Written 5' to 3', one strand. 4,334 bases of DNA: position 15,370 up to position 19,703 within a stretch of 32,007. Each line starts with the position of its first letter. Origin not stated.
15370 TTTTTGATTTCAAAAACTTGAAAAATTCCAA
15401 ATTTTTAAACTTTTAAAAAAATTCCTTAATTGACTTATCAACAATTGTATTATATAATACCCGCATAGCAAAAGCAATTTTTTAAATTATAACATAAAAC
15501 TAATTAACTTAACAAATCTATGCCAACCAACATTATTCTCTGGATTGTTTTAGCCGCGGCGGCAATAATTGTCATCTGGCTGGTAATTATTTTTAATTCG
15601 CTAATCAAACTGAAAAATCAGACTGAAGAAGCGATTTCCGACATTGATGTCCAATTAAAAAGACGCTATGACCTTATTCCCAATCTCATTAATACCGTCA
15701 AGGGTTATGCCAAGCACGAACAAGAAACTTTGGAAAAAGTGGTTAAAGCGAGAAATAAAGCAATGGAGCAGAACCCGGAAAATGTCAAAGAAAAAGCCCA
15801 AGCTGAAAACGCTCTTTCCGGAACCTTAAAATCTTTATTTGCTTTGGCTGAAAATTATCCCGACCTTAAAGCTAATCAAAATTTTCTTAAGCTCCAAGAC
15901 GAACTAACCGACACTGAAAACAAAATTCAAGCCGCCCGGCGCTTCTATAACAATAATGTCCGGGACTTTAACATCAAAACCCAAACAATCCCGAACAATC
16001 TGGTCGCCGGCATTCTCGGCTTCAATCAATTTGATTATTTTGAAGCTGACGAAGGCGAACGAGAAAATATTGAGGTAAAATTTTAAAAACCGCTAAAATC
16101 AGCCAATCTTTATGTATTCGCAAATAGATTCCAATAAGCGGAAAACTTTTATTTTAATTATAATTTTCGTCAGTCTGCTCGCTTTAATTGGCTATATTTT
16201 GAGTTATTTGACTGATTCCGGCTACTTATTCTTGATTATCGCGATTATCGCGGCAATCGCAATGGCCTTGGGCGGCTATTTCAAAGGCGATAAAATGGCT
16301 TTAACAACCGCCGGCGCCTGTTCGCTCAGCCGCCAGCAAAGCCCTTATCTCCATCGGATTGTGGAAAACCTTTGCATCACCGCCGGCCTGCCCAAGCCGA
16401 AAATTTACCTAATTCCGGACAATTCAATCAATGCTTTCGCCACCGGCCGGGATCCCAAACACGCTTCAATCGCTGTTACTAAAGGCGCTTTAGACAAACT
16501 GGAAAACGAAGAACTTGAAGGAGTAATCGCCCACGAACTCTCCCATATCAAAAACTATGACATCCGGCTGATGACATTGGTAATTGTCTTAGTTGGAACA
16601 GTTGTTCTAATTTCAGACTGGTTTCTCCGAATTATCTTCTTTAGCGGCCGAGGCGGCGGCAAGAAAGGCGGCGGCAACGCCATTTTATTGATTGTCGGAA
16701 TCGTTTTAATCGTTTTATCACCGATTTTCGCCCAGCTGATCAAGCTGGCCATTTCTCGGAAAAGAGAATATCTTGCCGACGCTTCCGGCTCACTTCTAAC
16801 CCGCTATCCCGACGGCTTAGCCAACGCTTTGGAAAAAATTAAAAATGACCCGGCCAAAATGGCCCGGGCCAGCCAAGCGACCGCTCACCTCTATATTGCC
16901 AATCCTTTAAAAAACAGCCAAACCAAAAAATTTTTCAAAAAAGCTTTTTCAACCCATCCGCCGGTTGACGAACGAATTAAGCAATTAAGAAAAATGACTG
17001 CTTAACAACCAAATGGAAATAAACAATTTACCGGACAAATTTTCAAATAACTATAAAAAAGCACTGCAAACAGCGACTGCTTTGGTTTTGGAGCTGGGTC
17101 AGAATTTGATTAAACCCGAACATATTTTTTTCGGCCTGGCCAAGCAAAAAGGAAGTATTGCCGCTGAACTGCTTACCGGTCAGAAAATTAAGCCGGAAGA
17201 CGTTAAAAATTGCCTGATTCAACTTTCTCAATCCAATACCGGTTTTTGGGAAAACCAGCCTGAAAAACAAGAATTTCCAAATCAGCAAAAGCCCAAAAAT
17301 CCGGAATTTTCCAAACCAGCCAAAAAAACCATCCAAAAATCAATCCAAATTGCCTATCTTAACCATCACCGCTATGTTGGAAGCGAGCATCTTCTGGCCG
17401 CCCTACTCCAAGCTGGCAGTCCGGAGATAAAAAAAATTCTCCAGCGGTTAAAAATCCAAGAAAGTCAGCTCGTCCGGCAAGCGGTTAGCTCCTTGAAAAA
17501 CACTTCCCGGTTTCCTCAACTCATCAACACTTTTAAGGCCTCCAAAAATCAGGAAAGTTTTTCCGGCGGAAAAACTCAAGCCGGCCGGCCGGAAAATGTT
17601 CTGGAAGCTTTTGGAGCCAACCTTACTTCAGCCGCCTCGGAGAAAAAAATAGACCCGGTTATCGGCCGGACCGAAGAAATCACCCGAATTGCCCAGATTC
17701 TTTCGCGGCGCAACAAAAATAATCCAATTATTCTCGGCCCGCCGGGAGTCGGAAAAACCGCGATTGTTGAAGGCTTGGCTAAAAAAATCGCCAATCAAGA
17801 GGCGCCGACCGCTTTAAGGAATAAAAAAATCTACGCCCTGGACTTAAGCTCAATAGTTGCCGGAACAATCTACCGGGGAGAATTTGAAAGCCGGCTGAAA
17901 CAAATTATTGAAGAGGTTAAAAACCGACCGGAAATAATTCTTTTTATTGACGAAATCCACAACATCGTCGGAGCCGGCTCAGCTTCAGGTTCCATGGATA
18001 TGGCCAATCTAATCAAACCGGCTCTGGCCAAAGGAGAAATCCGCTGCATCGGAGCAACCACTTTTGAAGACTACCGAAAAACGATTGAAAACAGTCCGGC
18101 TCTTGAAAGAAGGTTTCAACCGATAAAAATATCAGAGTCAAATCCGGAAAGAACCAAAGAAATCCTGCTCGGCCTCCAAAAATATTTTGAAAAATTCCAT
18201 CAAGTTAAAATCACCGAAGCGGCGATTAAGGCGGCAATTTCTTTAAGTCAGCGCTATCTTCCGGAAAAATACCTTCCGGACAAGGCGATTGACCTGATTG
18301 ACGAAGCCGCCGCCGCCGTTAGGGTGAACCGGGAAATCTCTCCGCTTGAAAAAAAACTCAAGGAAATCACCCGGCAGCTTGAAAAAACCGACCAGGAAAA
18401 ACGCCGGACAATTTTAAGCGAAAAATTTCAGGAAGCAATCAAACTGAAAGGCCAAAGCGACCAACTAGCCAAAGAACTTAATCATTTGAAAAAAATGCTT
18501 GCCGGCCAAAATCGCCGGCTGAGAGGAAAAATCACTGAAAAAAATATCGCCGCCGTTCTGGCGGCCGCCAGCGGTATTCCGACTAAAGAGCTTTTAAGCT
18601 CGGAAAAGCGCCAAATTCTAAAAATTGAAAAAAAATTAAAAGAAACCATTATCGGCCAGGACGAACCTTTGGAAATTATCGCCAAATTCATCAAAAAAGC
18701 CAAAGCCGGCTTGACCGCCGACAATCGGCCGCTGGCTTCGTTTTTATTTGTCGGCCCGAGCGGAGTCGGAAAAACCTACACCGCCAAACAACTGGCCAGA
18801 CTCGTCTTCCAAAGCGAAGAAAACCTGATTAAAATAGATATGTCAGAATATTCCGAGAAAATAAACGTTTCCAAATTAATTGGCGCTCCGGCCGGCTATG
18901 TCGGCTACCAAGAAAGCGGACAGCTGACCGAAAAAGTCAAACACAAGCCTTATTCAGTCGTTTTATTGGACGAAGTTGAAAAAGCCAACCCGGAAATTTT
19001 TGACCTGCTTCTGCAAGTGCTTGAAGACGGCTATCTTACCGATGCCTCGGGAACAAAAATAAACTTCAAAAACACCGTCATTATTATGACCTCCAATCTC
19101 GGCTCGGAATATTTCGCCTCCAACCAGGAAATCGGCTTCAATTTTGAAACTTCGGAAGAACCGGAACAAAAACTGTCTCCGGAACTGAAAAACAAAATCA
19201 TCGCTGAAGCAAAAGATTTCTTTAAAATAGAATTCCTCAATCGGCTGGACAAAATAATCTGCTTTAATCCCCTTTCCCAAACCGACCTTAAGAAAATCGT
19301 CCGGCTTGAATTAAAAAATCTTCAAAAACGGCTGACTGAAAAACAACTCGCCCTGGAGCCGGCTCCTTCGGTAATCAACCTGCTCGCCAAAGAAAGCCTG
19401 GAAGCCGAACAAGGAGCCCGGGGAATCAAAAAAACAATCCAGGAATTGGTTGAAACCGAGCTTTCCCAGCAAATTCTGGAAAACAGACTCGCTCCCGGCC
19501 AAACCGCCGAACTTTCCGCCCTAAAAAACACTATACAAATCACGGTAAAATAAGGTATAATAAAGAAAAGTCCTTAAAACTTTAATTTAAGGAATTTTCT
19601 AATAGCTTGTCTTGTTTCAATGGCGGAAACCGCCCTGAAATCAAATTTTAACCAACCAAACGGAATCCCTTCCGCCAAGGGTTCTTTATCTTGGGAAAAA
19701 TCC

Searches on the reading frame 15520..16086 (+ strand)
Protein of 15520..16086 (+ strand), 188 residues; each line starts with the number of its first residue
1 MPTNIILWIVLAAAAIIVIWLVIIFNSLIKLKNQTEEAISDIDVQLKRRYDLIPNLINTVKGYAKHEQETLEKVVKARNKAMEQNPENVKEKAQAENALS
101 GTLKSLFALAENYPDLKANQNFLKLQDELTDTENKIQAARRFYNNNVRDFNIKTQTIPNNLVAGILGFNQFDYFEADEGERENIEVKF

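Call 6: search_protein_families(library=pfam, proteins=[window:15520-16086:+], max_evalue=0.1)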
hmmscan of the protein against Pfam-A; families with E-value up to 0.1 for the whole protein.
window:15520-16086:+ (188 aa): 7 families
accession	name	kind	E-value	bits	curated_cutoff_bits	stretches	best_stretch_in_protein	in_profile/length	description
PF04011.17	LemA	-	2.4e-62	209.6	26.2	1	38-188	1-149/149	LemA family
PF19745.5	FUT8_N_cat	-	0.0048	16.2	27.6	1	9-147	8-142/499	Alpha-(1,6)-fucosyltransferase N- and catalytic domains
PF12501.13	DUF3708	-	0.0088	16.1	24.1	1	4-120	40-149/166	Phosphate ATP-binding cassette transporter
PF07888.16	CALCOCO1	-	0.019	14.3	36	1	67-141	148-227/496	Calcium binding and coiled-coil domain (CALCOCO1) like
PF23529.1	Microp_apicomplexa_16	-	0.035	14.5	27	1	5-28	30-53/73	Apicomplexa microprotein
PF03961.19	FapA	-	0.045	13.8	31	1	41-160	148-259/272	Flagellar Assembly Protein A beta solenoid domain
PF09570.16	RE_SinI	-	0.059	13.1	22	1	124-185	41-98/218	SinI restriction endonuclease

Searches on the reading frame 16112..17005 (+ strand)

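Call 6: search_protein_families(library=pfam, proteins=[window:16112-17005:+], max_evalue=0.1)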
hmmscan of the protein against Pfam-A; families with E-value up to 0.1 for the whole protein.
window:16112-17005:+ (297 aa): 7 families
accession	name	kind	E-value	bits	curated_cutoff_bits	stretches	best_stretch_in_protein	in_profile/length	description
PF01435.24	Peptidase_M48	-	2.7e-32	112.6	20.3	1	75-295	2-185/186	Peptidase family M48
PF05569.17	Peptidase_M56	-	0.00039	20.1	31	1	120-160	178-218/296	BlaR1 peptidase M56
PF10263.15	SprT-like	-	0.0013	19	25.6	1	62-149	29-75/108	SprT-like family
PF20990.2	DUF2207_C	-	0.0035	17.5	33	0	7-68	132-196/247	Predicted membrane protein (DUF2207) C-terminal domain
PF18894.6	PhageMetallopep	-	0.03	14.9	23.7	1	110-147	58-95/134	Putative phage metallopeptidase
PF18958.6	DUF5700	-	0.035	13.9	25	0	94-151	94-146/283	Putative zinc dependent peptidase (DUF5700)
PF03203.19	MerC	-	0.039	15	27.6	1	15-72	41-99/108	MerC mercury resistance protein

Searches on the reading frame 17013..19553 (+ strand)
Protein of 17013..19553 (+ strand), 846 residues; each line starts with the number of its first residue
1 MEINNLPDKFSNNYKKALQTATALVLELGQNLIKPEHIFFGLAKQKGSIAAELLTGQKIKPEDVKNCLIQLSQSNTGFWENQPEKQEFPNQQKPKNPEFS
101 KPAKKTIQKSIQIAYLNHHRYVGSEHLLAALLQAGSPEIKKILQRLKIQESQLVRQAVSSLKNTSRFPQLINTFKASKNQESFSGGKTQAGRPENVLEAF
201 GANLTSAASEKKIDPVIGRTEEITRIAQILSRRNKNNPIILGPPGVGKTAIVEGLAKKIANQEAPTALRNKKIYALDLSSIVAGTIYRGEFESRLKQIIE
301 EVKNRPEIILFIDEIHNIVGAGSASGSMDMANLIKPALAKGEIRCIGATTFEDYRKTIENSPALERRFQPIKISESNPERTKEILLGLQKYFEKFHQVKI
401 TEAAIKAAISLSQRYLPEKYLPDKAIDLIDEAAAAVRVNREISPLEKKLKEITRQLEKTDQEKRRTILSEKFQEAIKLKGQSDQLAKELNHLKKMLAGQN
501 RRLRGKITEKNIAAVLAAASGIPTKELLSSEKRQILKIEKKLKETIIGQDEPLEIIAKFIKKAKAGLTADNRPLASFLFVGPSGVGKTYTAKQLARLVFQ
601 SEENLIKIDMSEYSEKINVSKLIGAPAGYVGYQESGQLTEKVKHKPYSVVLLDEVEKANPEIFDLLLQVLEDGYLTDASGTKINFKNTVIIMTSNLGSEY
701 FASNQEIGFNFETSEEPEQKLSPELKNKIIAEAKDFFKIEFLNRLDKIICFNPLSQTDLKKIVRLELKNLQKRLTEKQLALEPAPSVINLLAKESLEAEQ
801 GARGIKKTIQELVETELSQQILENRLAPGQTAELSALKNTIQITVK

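Call 6: search_protein_families(library=pfam, proteins=[window:17013-19553:+], max_evalue=0.1)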
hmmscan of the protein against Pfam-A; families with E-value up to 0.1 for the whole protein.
window:17013-19553:+ (846 aa): 51 families (the best 25 are shown)
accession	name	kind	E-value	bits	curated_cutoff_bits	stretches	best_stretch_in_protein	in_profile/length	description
PF07724.20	AAA_2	-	8.6e-66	221.5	27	2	572-748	1-166/166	AAA domain (Cdc48 subfamily)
PF17871.7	AAA_lid_9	-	3.9e-29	101.1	22.8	1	379-479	3-101/104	AAA lid domain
PF00004.35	AAA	-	7e-26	91.7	21.2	2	240-351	3-110/131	ATPase family associated with various cellular activities (AAA)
PF07728.20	AAA_5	-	1.4e-19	71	22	2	577-698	2-125/139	AAA domain (dynein-related subfamily)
PF10431.15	ClpB_D2-small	-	1.6e-17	63.8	21.9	1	754-832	1-79/81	C-terminal, D2-small domain, of ClpB protein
PF02861.25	Clp_N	-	1.8e-14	54.1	20.7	2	26-66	6-46/53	Clp amino terminal domain, pathogenicity island component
PF00158.32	Sigma54_activat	-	1e-13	51.8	20.2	1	570-695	22-142/168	Sigma-54 interaction domain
PF13191.12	AAA_16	-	5.6e-12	46.9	32.6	1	216-263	2-52/167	AAA ATPase domain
PF13401.12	AAA_22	-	3.1e-11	44.1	27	2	578-672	9-110/130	AAA domain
PF13173.12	AAA_14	-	1e-10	42.1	27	2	239-322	6-78/129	AAA domain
PF20720.3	nSTAND3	-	1e-08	35.5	27.2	2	220-263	4-45/155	Novel STAND NTPase 3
PF12775.13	AAA_7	-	3.7e-08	33.5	25.8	2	576-623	35-82/181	P-loop containing dynein motor region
PF05621.17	TniB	-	7.5e-08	32.5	22.4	1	224-374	24-185/189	Bacterial TniB protein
PF01078.27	Mg_chelatase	-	4.3e-07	30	20.3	0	235-290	22-77/207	Magnesium chelatase, subunit ChlI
PF00910.28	RNA_helicase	-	6.5e-06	27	21.5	0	240-263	3-26/105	RNA helicase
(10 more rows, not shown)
